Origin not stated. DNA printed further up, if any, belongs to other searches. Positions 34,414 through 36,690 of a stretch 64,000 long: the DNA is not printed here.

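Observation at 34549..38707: Tandem, exactly equal-length paralogous B12-binding radical SAM enzymes with Zn-ribbon + TPR tails, each keeping its own promoter-like block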

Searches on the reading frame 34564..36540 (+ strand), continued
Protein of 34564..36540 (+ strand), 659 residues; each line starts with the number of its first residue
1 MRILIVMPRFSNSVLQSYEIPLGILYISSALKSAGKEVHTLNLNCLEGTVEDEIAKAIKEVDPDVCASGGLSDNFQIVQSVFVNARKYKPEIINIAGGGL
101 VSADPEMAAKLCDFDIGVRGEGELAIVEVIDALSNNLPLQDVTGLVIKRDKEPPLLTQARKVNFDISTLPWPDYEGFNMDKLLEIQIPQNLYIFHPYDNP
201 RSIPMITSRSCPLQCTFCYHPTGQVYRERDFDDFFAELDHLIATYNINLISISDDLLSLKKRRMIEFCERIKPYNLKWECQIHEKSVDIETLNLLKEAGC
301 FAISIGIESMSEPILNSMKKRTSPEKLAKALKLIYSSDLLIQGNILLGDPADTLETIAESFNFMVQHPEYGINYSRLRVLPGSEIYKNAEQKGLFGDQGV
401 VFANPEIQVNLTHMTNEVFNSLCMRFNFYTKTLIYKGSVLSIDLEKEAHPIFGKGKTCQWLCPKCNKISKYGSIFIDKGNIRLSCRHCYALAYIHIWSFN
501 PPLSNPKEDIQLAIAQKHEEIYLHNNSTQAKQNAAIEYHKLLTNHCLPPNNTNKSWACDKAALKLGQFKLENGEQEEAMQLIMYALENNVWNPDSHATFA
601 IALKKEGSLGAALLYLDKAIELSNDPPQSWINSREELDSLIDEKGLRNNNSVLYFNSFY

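Call 52: find_encoding_contigs(protein=P0003, flank=10000, max_places=3)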
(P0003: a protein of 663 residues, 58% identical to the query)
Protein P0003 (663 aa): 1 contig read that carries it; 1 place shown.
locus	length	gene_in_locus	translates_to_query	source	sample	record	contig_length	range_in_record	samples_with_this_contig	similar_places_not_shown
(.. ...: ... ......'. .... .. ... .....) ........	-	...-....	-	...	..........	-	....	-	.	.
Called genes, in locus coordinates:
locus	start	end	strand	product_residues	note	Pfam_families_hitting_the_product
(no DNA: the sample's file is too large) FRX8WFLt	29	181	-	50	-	-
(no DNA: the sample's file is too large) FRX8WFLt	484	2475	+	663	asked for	PF02310:B12-binding, PF04055:Radical_SAM, PF13181:TPR_8 (faint)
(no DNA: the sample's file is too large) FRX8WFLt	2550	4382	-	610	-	PF00270:DEAD, PF04851:ResIII, PF13245:AAA_19 (faint), PF00271:Helicase_C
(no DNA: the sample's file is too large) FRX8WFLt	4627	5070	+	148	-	?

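Call 55: search_protein_families(library=pfam, proteins=[L001:12935-14560:+, L001:12062-12922:+, L013:6127-7920:-, L021:8392-9468:+, L028:9025-9834:+, L001:4639-4971:+, L034:6595-8313:-, L037:8039-9907:+, L014:18142-19455:+], max_evalue=0.001)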
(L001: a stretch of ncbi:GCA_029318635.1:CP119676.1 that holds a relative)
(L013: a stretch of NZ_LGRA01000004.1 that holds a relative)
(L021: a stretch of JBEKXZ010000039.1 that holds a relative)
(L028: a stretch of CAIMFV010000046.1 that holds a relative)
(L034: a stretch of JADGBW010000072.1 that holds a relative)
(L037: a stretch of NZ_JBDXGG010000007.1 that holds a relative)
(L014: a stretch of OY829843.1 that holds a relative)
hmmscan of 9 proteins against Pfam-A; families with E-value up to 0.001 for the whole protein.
L001:12935-14560:+ (542 aa): 1 family
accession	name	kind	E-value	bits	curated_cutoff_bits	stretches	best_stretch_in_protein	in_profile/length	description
PF00685.33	Sulfotransfer_1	-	2.2e-19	70.3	22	2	318-493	79-245/255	Sulfotransferase domain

L001:12062-12922:+ (287 aa): 0 families

L013:6127-7920:- (598 aa): 2 families
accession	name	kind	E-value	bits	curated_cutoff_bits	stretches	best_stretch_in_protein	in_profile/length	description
PF16861.10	Carbam_trans_C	-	8.1e-68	227.7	27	1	426-597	1-170/170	Carbamoyltransferase C-terminus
PF02543.21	Carbam_trans_N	-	9.7e-47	160.5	24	1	43-376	12-346/346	Carbamoyltransferase N-terminus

L021:8392-9468:+ (359 aa): 0 families

L028:9025-9834:+ (270 aa): 2 families
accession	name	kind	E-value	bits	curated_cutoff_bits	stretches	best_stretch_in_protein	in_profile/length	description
PF05711.17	TylF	-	3.3e-16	59.8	23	1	77-259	88-257/264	Macrocin-O-methyltransferase (TylF)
PF13578.12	Methyltransf_24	-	1.2e-09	39.5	26.3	1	86-230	2-105/105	Methyltransferase domain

L001:4639-4971:+ (111 aa): 0 families

L034:6595-8313:- (573 aa): 1 family
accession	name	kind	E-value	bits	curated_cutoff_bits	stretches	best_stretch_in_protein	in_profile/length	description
PF01019.26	G_glu_transpept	-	1.8e-147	492.7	27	1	49-566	2-512/512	Gamma-glutamyltranspeptidase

L037:8039-9907:+ (623 aa): 2 families
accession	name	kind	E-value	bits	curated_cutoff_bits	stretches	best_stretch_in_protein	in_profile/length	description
PF00999.27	Na_H_Exchanger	-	4e-60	204.1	26.2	1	12-387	2-374/375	Sodium/hydrogen exchanger, transmembrane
PF02254.24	TrkA_N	-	2.8e-27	95.8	23.8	1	415-527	1-113/116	TrkA-N domain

L014:18142-19455:+ (438 aa): 1 family
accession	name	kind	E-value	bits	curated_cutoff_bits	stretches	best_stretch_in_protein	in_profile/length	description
PF13480.13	Acetyltransf_6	-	5.1e-06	27.1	22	1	264-390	2-138/143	Acetyltransferase (GNAT) domain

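Call 61: search_protein_families(library=ncbifam, proteins=[L034:70-2361:+, L001:6179-7591:+, L001:4971-6107:+, L001:4639-4971:+, L034:4509-6011:-, L002:12035-13396:-, L002:18233-19405:-, L001:1035-2555:+, L001:2576-3523:+], max_evalue=0.00001)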
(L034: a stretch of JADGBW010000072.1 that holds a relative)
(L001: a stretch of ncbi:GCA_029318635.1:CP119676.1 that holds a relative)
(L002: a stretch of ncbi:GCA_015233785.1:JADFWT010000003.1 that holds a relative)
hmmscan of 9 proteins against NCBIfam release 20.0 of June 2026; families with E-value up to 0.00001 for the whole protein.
L034:70-2361:+ (764 aa): 31 families (the best 25 are shown)
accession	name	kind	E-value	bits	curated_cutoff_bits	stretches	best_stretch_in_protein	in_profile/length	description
TIGR02521.1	type_IV_pilW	equivalog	7.4e-42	143.5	154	3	141-290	23-174/234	type IV pilus biogenesis/stability protein PilW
NF040959.1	MamA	equivalog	3.1e-38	131.3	200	3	121-281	52-203/204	magnetosome protein MamA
TIGR02917.1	PEP_TPR_lipo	equivalog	4.7e-34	117.4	312.2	2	161-387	443-669/899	XrtA/PEP-CTERM system TPR-repeat protein PrsT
NF033762.1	social_mot_Tgl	equivalog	2.2e-32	112.4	225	2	230-362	44-179/252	social motility TPR repeat lipoprotein Tgl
NF033758.1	gliding_GltE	equivalog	5.7e-23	81.6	225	2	146-263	83-200/411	adventurous gliding motility TPR repeat lipoprotein GltE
TIGR02552.1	LcrH_SycD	equivalog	8.8e-23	80.5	104.8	1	20-125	17-122/136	SycD/LcrH family type III secretion system chaperone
NF008391.2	PRK11189.1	equivalog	3.3e-22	79.3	250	1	284-360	64-140/297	lipoprotein NlpI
NF002725.1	PRK02603.1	equivalog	5.4e-21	75.4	143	2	262-339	46-126/173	photosystem I assembly protein Ycf3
NF033920.0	C39_PA2778_fam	equivalog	2.2e-18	66.6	150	0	218-282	191-255/255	PA2778 family cysteine peptidase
NF047558.1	TPR_END_plus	domain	3.3e-18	65.4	32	0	287-320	1-34/56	TPR end-of-group domain-containing protein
TIGR00990.1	3a0801s09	subfamily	5.6e-18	64.9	757.25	1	253-359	333-439/615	mitochondrial import receptor subunit TOM70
NF047507.1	TPR_BatC_Lepto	exception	8e-16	58.1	175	0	196-265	71-144/214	TPR repeat-containing protein BatC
NF008757.0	PRK11788.1-5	equivalog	2.9e-13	49.7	363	0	161-285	192-316/388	lipopolysaccharide assembly protein LapB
NF047371.1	FlcA_CTERM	equivalog_domain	3.3e-13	49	300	1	245-346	432-534/646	periplasmic flagellar collar protein FlcA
NF040561.1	PrimPol_Msp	equivalog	3.1e-12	45.8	200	0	263-353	3-92/515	CRISPR-associated primase-polymerase type A1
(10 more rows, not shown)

L001:6179-7591:+ (471 aa): 0 families

L001:4971-6107:+ (379 aa): 14 families
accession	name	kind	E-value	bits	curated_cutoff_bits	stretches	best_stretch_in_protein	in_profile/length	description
TIGR04403.1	rSAM_skfB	equivalog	5.7e-10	38.5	300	1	33-203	99-261/402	sporulation killing factor system radical SAM maturase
TIGR04054.1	rSAM_NirJ1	equivalog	6.6e-10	38.1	650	1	33-188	32-181/387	putative heme d1 biosynthesis radical SAM protein NirJ1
TIGR04051.1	rSAM_NirJ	equivalog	1.3e-09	37.5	515.45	1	42-134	6-97/354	heme d1 biosynthesis radical SAM protein NirJ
NF038283.1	viperin_w_prok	equivalog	1.6e-09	37.3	180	1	39-152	3-122/281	viperin family antiviral radical SAM protein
TIGR04347.1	pseudo_SAM_Halo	equivalog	2.7e-09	36.8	525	1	32-130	33-129/390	TIGR04347 family pseudo-SAM/SPASM protein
TIGR04317.1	W_rSAM_matur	equivalog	5e-09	35.7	380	1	43-253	9-215/349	tungsten cofactor oxidoreductase radical SAM maturase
TIGR04546.1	rSAM_ahbC_deAc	equivalog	1.2e-08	34.1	650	1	37-129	39-129/390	12,18-didecarboxysiroheme deacetylase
TIGR04545.1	rSAM_ahbD_hemeb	equivalog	3.3e-08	33.3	500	1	42-175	4-133/339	heme b synthase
TIGR04055.1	rSAM_NirJ2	equivalog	2.8e-07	30.4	500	1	44-325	6-279/326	putative heme d1 biosynthesis radical SAM protein NirJ2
TIGR02109.1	PQQ_syn_pqqE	equivalog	3e-07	29.7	381.35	1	36-223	5-182/358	pyrroloquinoline quinone biosynthesis protein PqqE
TIGR04053.2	TIGR04053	equivalog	3.2e-07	29.9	395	1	37-185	7-154/366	TIGR04053 family radical SAM/SPASM domain-containing protein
NF045574.1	sacti_mat_StsB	exception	2.3e-06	26.8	625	1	40-123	98-179/466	StsB family radical SAM/SPASM domain sactipeptide maturase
NF050035.1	rSAM_WgK_link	exception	6.4e-06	25.4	650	0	36-220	7-182/367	radical SAM/SPASM peptide maturase WgkB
TIGR02668.1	moaA_archaeal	equivalog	7.8e-06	25.1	325.25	1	40-178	12-145/303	GTP 3',8-cyclase MoaA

L001:4639-4971:+ (111 aa): 0 families

L034:4509-6011:- (501 aa): 2 families
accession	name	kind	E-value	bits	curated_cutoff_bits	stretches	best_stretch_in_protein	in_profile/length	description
TIGR03569.1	NeuB_NnaB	equivalog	1.3e-34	119.7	399.65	1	69-334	65-327/329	N-acetylneuraminate synthase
TIGR03586.1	PseI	equivalog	1.1e-30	107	340.25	1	10-335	4-326/327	pseudaminic acid synthase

L002:12035-13396:- (454 aa): 24 families
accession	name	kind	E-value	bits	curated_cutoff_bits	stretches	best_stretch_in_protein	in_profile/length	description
TIGR04317.1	W_rSAM_matur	equivalog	1.7e-20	73.4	380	1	127-395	9-267/349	tungsten cofactor oxidoreductase radical SAM maturase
NF047865.1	rSAM_PapB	equivalog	2.1e-13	50.2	340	1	126-401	7-283/330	PapB family radical SAM/SPASM ranthipeptide maturase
NF038283.1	viperin_w_prok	equivalog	4.6e-13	49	180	1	124-265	4-151/281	viperin family antiviral radical SAM protein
NF001199.0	PRK00164.2-1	equivalog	2.7e-11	43.2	231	1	126-256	16-144/308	GTP 3',8-cyclase MoaA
TIGR02668.1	moaA_archaeal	equivalog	2.9e-11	42.9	325.25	1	126-255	14-141/303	GTP 3',8-cyclase MoaA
TIGR04303.1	GeoRSP_rSAM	equivalog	5.4e-11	42.6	400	1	120-231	3-109/325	GeoRSP system radical SAM/SPASM protein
TIGR04051.1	rSAM_NirJ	equivalog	5.8e-10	38.7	515.45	1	127-302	7-174/354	heme d1 biosynthesis radical SAM protein NirJ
TIGR04064.1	rSAM_nif11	equivalog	6.6e-10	38.3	518.7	0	323-437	293-405/459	nif11-like peptide radical SAM maturase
TIGR04054.1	rSAM_NirJ1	equivalog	7.6e-10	38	650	1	127-218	41-131/387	putative heme d1 biosynthesis radical SAM protein NirJ1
NF045574.1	sacti_mat_StsB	exception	3.1e-09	36.2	625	1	128-238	102-211/466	StsB family radical SAM/SPASM domain sactipeptide maturase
TIGR04546.1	rSAM_ahbC_deAc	equivalog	4.7e-09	35.5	650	1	127-218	44-134/390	12,18-didecarboxysiroheme deacetylase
TIGR04311.1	rSAM_Geo_metal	subfamily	4.9e-09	35.7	400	1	121-305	2-188/423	radical SAM/SPASM family putative metalloenzyme maturase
TIGR04545.1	rSAM_ahbD_hemeb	equivalog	6.3e-09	35.7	500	1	127-403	5-283/339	heme b synthase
TIGR03962.1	mycofact_rSAM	equivalog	9.3e-09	34.9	265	1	120-406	10-282/339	mycofactocin radical SAM maturase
TIGR02666.1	moaA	equivalog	1.2e-08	34.3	284.05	1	126-241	14-135/336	GTP 3',8-cyclase MoaA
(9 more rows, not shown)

L002:18233-19405:- (391 aa): 26 families (the best 25 are shown)
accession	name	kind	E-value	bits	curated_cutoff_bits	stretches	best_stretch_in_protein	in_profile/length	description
TIGR04311.1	rSAM_Geo_metal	subfamily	1.1e-23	84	400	1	117-263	2-146/423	radical SAM/SPASM family putative metalloenzyme maturase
TIGR04317.1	W_rSAM_matur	equivalog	2e-19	69.9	380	1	120-272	6-152/349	tungsten cofactor oxidoreductase radical SAM maturase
TIGR03962.1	mycofact_rSAM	equivalog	1.8e-15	57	265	1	114-291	8-172/339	mycofactocin radical SAM maturase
TIGR04250.1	SCM_rSAM_ScmE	equivalog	1.3e-14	53.9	400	1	117-304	2-174/358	SynChlorMet cassette radical SAM/SPASM protein ScmE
NF038283.1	viperin_w_prok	equivalog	2.2e-13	50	180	1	125-240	9-125/281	viperin family antiviral radical SAM protein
TIGR04545.1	rSAM_ahbD_hemeb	equivalog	3.7e-13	49.6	500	1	122-252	4-130/339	heme b synthase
TIGR04321.1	spiroSPASM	subfamily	9.9e-13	47.6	250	1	115-388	228-502/510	spiro-SPASM protein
NF033640.1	N_Twi_rSAM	subfamily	3.1e-12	46.3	170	1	114-259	107-268/398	twitch domain-containing radical SAM protein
TIGR02666.1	moaA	equivalog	1.4e-11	43.9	284.05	1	125-260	17-154/336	GTP 3',8-cyclase MoaA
TIGR04054.1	rSAM_NirJ1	equivalog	3.2e-11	42.5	650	1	120-234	38-147/387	putative heme d1 biosynthesis radical SAM protein NirJ1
TIGR04546.1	rSAM_ahbC_deAc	equivalog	3.4e-10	39.3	650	1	120-234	41-150/390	12,18-didecarboxysiroheme deacetylase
NF045574.1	sacti_mat_StsB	exception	6.6e-10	38.4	625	1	125-258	103-230/466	StsB family radical SAM/SPASM domain sactipeptide maturase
TIGR04347.1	pseudo_SAM_Halo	equivalog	1.7e-09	37.5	525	1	122-234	42-149/390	TIGR04347 family pseudo-SAM/SPASM protein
NF050035.1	rSAM_WgK_link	exception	2.6e-09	36.5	650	1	111-246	2-133/367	radical SAM/SPASM peptide maturase WgkB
TIGR04251.1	SCM_rSAM_ScmF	equivalog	2.7e-09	36.9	400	1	125-248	11-133/353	SynChlorMet cassette radical SAM/SPASM protein ScmF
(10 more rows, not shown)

L001:1035-2555:+ (507 aa): 12 families
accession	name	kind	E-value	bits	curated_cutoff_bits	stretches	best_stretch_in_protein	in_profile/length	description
NF008454.0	PRK11316.1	equivalog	1.9e-51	175.2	521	2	4-145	320-456/475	bifunctional D-glycero-beta-D-manno-heptose-7-phosphate kinase/D-glycero-beta-D-manno-heptose 1-phosphate adenylyltransferase HldE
TIGR02198.1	rfaE_dom_I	equivalog_domain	3.6e-33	115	345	1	188-485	3-298/315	D-glycero-beta-D-manno-heptose-7-phosphate kinase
TIGR02199.1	rfaE_dom_II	equivalog_domain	3e-30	104.9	181.5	1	17-154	4-136/144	D-glycero-beta-D-manno-heptose 1-phosphate adenylyltransferase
TIGR00125.1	cyt_tran_rel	domain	1.7e-14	53.7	27.7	1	29-89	4-63/65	adenylyltransferase/cytidyltransferase family protein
TIGR01518.1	g3p_cytidyltrns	equivalog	5.7e-11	42.6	165.4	1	29-119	3-94/125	glycerol-3-phosphate cytidylyltransferase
TIGR02152.1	D_ribokin_bact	equivalog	6.9e-11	42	299.65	1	376-485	173-282/298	ribokinase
NF001985.0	PRK00777.1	subfamily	1.5e-08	34.9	104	1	29-84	9-64/157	pantetheine-phosphate adenylyltransferase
TIGR04382.1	myo_inos_iolC_N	equivalog_domain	2.7e-08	33.5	300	1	377-485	187-291/309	5-dehydro-2-deoxygluconokinase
NF041134.1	R1P_kin_Thcocales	equivalog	4.6e-07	29.5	500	1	410-498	190-277/291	ADP-dependent ribose-1-phosphate kinase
NF006957.1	PRK09434.1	equivalog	5.1e-07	29.5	450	1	377-464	178-261/302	fructokinase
NF041164.1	NucKinThplmales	equivalog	2.3e-06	27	450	1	412-484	201-272/295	nucleoside kinase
TIGR03168.1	1-PFK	subfamily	6.6e-06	25.2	216.4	0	385-482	183-279/305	hexose kinase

L001:2576-3523:+ (316 aa): 3 families
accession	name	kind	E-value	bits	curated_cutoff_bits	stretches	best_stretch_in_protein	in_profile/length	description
TIGR03182.1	PDH_E1_alph_y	equivalog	1.3e-88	296.9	393.85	1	8-315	6-314/315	pyruvate dehydrogenase (acetyl-transferring) E1 component subunit alpha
TIGR03181.1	PDH_E1_alph_x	equivalog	3e-48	164.4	411.35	1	7-315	27-327/341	pyruvate dehydrogenase (acetyl-transferring) E1 component subunit alpha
NF004559.0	PRK05899.2-5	equivalog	3e-07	29.1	488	1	110-220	124-235/627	transketolase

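Call 64: search_protein_families(library=pfam, proteins=[L083:10001-13546:+, L051:10001-13534:+, L040:9503-11956:+, L049:5328-7607:+, L082:10001-12307:+, L081:12252-14582:+, L013:9875-12490:+, P0115, P0024, P0085], max_evalue=0.001)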
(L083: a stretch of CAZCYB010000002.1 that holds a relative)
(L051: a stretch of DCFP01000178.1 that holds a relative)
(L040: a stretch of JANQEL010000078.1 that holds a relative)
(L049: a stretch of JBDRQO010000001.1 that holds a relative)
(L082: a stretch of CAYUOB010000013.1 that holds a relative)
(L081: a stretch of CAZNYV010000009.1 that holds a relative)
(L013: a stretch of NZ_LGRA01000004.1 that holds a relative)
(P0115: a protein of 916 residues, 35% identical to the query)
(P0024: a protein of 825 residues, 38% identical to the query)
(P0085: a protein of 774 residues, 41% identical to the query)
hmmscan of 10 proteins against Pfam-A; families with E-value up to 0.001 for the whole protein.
L083:10001-13546:+ (1182 aa): 2 families
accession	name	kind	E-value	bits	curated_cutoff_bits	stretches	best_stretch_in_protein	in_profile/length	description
PF02310.24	B12-binding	-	2.8e-17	63.1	32.1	1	21-130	14-120/121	B12 binding domain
PF04055.27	Radical_SAM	-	2.8e-15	57.3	29.5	1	207-363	2-164/166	Radical SAM superfamily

L051:10001-13534:+ (1178 aa): 2 families
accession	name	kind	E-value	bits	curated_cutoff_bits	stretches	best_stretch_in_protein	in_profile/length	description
PF02310.24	B12-binding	-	2.5e-17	63.3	32.1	1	20-130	13-120/121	B12 binding domain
PF04055.27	Radical_SAM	-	2.7e-15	57.4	29.5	1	208-365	2-165/166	Radical SAM superfamily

L040:9503-11956:+ (818 aa): 2 families
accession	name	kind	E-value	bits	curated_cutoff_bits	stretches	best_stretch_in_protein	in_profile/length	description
PF02310.24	B12-binding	-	2.8e-18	66.3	32.1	1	182-295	9-120/121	B12 binding domain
PF04055.27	Radical_SAM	-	7.9e-15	55.8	29.5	1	375-532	2-165/166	Radical SAM superfamily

L049:5328-7607:+ (760 aa): 2 families
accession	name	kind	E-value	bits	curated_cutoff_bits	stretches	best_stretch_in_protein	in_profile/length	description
PF04055.27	Radical_SAM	-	2.2e-19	70.7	29.5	1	216-371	4-165/166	Radical SAM superfamily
PF02310.24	B12-binding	-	1.9e-15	57.2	32.1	1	12-138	2-120/121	B12 binding domain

L082:10001-12307:+ (769 aa): 2 families
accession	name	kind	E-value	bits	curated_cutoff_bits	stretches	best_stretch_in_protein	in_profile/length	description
PF02310.24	B12-binding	-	1.9e-19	70.1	32.1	1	9-135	2-120/121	B12 binding domain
PF04055.27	Radical_SAM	-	2.1e-17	64.2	29.5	1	213-368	4-165/166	Radical SAM superfamily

L081:12252-14582:+ (777 aa): 2 families
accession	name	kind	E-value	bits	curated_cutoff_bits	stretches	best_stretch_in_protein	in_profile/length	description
PF02310.24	B12-binding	-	6.3e-14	52.3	32.1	1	61-172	11-120/121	B12 binding domain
PF04055.27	Radical_SAM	-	8.2e-14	52.6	29.5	1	248-406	1-165/166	Radical SAM superfamily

L013:9875-12490:+ (872 aa): 5 families
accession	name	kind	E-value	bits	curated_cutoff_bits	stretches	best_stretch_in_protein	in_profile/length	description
PF02310.24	B12-binding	-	2.1e-13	50.6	32.1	1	62-171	13-120/121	B12 binding domain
PF04055.27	Radical_SAM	-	4.7e-12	46.8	29.5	1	247-401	1-161/166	Radical SAM superfamily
PF07719.23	TPR_2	-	8.5e-06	25.9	27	0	594-622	4-32/34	Tetratricopeptide repeat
PF13428.12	TPR_14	-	8.8e-05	23.3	23.5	0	593-633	3-43/44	Tetratricopeptide repeat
PF19864.5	Radical_SAM_N2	-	0.00033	20.6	29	1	124-178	78-128/151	Radical SAM proteins, N-terminal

P0115 (916 aa): 2 families
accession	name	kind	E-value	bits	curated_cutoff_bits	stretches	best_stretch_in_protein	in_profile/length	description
PF04055.27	Radical_SAM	-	4e-12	47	29.5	1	207-362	1-162/166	Radical SAM superfamily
PF02310.24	B12-binding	-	1.2e-11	44.9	32.1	1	18-129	11-120/121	B12 binding domain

P0024 (825 aa): 2 families
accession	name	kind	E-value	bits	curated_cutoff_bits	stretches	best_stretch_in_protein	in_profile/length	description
PF02310.24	B12-binding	-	1.9e-14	53.9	32.1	1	20-129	13-120/121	B12 binding domain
PF04055.27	Radical_SAM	-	1e-11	45.7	29.5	1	205-356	1-158/166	Radical SAM superfamily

P0085 (774 aa): 3 families
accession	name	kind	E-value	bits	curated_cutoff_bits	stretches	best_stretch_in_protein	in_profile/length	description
PF02310.24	B12-binding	-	8.8e-14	51.8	32.1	1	19-129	12-120/121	B12 binding domain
PF04055.27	Radical_SAM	-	3.8e-11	43.9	29.5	1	207-352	1-155/166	Radical SAM superfamily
PF19864.5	Radical_SAM_N2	-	0.00027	20.8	29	0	83-136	78-128/151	Radical SAM proteins, N-terminal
